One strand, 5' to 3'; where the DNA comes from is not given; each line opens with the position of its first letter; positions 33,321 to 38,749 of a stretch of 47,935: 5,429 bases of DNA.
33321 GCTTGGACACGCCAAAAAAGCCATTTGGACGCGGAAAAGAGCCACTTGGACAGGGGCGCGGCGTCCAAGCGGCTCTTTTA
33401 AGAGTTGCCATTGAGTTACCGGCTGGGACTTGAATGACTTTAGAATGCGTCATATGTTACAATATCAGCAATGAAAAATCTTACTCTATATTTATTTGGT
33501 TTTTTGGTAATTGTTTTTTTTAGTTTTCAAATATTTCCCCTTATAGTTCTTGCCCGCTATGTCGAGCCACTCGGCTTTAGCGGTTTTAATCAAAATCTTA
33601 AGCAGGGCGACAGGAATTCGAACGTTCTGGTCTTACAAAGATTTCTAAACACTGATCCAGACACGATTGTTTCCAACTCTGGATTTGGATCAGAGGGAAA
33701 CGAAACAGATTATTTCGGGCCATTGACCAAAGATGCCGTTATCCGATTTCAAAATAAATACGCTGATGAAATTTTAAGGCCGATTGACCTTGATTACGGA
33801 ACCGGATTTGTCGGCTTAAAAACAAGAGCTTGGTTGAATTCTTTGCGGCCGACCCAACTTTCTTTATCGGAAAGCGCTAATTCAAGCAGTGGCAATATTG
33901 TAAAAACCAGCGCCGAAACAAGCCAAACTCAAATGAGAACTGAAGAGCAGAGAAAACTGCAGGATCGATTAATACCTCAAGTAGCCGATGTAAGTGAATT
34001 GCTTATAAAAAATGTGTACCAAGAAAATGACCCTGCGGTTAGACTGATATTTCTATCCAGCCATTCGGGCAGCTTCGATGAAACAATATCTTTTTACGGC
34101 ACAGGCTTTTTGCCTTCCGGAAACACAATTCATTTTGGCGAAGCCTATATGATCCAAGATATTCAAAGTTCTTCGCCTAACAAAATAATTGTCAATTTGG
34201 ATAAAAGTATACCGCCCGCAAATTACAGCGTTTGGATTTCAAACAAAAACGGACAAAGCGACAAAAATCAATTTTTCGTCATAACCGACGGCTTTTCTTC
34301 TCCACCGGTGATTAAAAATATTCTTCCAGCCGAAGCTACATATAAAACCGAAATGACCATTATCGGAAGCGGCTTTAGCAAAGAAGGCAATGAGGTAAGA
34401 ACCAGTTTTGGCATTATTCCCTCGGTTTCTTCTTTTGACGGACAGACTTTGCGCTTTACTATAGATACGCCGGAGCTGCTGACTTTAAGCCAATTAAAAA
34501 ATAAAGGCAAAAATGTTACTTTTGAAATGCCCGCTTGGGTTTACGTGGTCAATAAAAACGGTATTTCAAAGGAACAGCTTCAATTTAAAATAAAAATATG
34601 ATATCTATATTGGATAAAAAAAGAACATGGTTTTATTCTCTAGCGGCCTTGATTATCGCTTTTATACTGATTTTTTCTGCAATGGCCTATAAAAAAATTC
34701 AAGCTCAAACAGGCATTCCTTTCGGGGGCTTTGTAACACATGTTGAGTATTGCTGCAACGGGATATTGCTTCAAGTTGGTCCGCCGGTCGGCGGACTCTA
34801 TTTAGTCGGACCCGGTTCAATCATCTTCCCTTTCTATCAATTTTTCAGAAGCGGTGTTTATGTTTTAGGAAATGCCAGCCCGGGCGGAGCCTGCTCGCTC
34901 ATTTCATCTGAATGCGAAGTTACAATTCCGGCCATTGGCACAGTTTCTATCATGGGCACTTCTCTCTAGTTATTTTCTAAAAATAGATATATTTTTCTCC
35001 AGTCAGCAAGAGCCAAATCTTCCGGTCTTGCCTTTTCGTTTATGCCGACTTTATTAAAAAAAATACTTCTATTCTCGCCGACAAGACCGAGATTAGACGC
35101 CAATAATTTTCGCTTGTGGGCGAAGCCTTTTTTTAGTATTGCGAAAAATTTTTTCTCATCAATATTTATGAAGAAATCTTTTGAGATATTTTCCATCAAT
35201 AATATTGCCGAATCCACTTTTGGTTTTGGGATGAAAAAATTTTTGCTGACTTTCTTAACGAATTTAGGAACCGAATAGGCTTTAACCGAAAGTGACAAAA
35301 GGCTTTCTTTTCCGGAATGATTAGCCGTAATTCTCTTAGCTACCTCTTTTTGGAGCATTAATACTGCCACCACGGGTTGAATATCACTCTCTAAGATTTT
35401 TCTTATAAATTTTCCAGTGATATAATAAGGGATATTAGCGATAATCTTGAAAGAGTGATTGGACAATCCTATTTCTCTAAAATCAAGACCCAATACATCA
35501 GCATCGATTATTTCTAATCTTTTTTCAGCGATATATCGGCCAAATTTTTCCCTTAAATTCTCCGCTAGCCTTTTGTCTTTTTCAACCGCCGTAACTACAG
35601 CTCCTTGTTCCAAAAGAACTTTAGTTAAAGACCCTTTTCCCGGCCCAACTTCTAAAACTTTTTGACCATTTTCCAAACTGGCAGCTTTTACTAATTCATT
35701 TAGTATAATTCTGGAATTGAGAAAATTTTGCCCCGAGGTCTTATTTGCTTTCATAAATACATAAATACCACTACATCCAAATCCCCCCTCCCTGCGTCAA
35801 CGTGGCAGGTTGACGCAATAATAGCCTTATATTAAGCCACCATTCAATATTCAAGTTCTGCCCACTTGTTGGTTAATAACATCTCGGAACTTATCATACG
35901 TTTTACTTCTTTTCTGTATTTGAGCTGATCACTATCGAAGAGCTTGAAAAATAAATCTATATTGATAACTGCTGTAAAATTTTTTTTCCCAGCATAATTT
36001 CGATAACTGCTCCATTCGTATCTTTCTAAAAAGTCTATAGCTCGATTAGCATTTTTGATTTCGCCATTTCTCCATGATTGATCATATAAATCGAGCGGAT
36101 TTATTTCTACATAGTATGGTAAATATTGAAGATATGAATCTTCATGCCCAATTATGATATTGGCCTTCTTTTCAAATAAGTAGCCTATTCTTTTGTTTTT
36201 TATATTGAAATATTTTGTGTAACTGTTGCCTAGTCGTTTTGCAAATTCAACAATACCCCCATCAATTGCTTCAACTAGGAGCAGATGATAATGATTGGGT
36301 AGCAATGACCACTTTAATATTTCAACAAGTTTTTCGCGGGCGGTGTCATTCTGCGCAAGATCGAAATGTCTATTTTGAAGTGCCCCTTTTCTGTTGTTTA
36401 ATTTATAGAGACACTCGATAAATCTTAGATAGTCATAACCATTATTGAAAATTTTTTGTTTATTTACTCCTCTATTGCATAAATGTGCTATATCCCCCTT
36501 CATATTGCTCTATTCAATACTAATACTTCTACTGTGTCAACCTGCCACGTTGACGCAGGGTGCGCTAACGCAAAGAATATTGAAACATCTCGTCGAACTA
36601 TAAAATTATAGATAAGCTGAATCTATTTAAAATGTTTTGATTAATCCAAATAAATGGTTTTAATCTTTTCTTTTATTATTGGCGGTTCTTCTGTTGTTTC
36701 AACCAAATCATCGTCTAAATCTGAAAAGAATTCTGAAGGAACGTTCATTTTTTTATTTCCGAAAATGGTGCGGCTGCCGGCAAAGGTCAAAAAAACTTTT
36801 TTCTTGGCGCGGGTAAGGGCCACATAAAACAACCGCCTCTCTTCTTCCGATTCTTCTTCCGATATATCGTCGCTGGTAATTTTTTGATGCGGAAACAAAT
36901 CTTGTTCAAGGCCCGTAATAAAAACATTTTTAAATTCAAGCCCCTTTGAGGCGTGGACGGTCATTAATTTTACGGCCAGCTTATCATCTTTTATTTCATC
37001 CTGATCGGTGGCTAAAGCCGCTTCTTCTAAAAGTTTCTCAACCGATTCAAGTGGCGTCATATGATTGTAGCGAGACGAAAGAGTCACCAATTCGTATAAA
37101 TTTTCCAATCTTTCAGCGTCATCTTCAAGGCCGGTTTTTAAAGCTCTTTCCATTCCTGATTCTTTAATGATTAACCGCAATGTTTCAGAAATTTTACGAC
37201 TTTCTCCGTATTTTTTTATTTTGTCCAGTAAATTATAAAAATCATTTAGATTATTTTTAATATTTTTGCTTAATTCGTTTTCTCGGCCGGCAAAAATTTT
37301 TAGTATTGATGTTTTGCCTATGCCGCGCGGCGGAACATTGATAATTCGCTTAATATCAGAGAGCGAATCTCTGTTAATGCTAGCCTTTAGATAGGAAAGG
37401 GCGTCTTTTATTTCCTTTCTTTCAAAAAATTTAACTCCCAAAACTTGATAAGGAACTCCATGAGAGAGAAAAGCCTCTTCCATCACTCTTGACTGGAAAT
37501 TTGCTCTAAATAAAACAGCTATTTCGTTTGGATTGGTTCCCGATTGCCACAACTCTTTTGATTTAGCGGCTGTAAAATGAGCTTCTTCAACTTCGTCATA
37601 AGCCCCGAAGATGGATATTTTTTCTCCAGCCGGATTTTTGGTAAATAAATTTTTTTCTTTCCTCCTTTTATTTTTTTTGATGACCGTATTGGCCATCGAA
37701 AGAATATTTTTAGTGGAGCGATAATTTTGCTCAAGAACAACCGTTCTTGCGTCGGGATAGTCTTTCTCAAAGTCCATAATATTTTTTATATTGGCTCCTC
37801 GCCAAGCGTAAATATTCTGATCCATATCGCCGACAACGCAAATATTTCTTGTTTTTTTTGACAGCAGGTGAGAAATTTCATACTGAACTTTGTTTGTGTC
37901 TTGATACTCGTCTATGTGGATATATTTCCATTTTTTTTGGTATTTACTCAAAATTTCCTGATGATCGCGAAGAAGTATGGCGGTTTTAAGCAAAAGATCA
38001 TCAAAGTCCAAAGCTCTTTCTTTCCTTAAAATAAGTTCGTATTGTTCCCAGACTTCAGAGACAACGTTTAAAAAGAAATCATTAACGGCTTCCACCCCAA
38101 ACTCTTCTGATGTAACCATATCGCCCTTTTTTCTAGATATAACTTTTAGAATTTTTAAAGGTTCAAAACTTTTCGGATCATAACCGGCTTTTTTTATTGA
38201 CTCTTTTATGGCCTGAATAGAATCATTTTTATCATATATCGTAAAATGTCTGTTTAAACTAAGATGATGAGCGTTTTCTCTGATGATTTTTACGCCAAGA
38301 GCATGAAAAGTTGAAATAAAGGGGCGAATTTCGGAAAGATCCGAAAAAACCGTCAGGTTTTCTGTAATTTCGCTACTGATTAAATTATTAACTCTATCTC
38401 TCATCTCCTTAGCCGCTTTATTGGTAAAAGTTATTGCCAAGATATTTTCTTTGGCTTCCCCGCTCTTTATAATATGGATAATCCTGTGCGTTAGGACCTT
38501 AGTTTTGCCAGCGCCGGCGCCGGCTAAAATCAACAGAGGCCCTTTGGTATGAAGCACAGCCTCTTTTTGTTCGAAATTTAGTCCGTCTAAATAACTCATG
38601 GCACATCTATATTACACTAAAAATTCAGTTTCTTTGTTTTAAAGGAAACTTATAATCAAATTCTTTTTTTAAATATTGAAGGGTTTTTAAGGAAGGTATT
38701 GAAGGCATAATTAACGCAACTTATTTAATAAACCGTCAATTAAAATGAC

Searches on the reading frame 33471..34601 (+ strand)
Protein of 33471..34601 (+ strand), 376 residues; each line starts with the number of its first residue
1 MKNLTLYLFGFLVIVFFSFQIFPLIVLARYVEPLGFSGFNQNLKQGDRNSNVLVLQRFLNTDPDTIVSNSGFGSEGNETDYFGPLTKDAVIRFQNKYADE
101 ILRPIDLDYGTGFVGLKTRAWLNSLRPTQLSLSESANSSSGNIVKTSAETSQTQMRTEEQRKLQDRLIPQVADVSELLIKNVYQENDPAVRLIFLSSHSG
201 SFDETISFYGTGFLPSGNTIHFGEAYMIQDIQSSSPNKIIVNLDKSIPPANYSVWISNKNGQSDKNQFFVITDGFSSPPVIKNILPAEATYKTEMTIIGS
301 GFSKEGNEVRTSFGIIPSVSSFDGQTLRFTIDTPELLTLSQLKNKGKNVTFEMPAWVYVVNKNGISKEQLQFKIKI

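Call 5: search_protein_families(library=pfam, proteins=[window:33471-34601:+], max_evalue=0.01)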
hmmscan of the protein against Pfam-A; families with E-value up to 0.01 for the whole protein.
window:33471-34601:+ (376 aa): 2 families
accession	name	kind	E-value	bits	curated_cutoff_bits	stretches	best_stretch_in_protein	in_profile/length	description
PF01833.30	TIG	-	1.5e-08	34.9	20.9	2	199-268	10-82/84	IPT/TIG domain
PF01471.23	PG_binding_1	-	0.00016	22.3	23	1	71-97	16-41/57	Putative peptidoglycan binding domain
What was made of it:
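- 33471..34601 (+): Divergently transcribed neighbour, 376 aa, with PG_binding_1 and IPT/TIG domains. Possibly an associated cell-wall protein; membership is uncertain. Pfam TIG 34.9 bits; PG_binding_1 22.3 bits, just below the gathering score of 23 (call 5).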

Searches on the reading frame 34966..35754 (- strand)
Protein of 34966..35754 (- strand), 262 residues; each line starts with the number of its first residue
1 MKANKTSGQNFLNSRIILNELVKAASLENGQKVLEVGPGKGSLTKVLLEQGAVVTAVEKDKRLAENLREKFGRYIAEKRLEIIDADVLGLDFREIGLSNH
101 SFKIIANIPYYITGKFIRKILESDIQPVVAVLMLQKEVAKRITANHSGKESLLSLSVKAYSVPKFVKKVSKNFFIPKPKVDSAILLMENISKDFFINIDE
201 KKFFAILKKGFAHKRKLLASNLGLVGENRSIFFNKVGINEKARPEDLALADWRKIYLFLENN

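Call 5: search_protein_families(library=pfam, proteins=[window:34966-35754:-], max_evalue=0.01)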
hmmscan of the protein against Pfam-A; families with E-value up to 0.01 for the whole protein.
window:34966-35754:- (262 aa): 6 families
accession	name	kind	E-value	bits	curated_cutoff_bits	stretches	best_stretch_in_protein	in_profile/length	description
PF00398.26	RrnaAD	-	1.3e-56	192.1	24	1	2-259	3-261/263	Ribosomal RNA adenine dimethylase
PF13649.12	Methyltransf_25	-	0.00012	23.1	27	1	33-94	1-62/97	Methyltransferase domain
PF08241.18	Methyltransf_11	-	0.00018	22.5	21.2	1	34-94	1-58/95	Methyltransferase domain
PF13489.12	Methyltransf_23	-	0.00066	19.9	27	1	21-66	12-59/164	Methyltransferase domain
PF08242.18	Methyltransf_12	-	0.0052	17.9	30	1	34-87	1-58/98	Methyltransferase domain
PF01135.25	PCMT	-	0.0053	17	20.3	1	19-74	66-121/210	Protein-L-isoaspartate(D-aspartate) O-methyltransferase (PCMT)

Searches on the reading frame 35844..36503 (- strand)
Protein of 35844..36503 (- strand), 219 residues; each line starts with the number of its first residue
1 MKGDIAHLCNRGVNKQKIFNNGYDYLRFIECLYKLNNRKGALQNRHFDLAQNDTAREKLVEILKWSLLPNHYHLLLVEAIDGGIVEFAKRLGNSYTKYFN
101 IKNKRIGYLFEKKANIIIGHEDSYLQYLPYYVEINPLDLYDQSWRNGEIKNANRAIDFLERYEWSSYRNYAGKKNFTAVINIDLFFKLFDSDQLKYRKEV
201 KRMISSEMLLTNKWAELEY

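Call 5: search_protein_families(library=pfam, proteins=[window:35844-36503:-], max_evalue=0.01)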
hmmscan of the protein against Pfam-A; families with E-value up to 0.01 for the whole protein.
window:35844-36503:- (219 aa): 1 family
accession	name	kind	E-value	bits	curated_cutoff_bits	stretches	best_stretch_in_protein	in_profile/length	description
PF01797.21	Y1_Tnp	-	0.0017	18.9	23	1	51-106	32-87/121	Transposase IS200 like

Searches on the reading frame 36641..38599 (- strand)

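Call 5: search_protein_families(library=pfam, proteins=[window:36641-38599:-], max_evalue=0.01)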
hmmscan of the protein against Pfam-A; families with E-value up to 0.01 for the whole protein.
window:36641-38599:- (652 aa): 9 families
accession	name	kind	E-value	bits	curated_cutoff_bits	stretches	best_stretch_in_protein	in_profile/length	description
PF00580.27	UvrD-helicase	-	2.2e-84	283.8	23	1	7-282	1-271/271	UvrD/REP helicase N-terminal domain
PF13361.12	UvrD_C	-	2e-67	228.5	25.6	1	287-607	1-348/350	UvrD-like helicase C-terminal domain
PF13245.12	AAA_19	-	1.9e-22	80.3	25.1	1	11-265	1-132/134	AAA domain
PF13538.12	UvrD_C_2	-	1e-11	45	27.4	1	545-604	4-51/52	UvrD-like helicase C-terminal domain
PF01443.25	Viral_helicase1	-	2.9e-08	34.2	21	1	527-602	162-224/228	Viral superfamily 1 RNA helicase core domain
PF13604.12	AAA_30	-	1.2e-06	28.9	27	1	7-71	2-67/191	AAA domain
PF13173.12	AAA_14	-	2.7e-06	27.9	27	0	196-257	34-97/129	AAA domain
PF13087.12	AAA_12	-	0.00015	21.8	27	0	531-604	132-190/195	AAA domain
PF04851.21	ResIII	-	0.0043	17.4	22.5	1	17-116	21-125/164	Type III restriction enzyme, res subunit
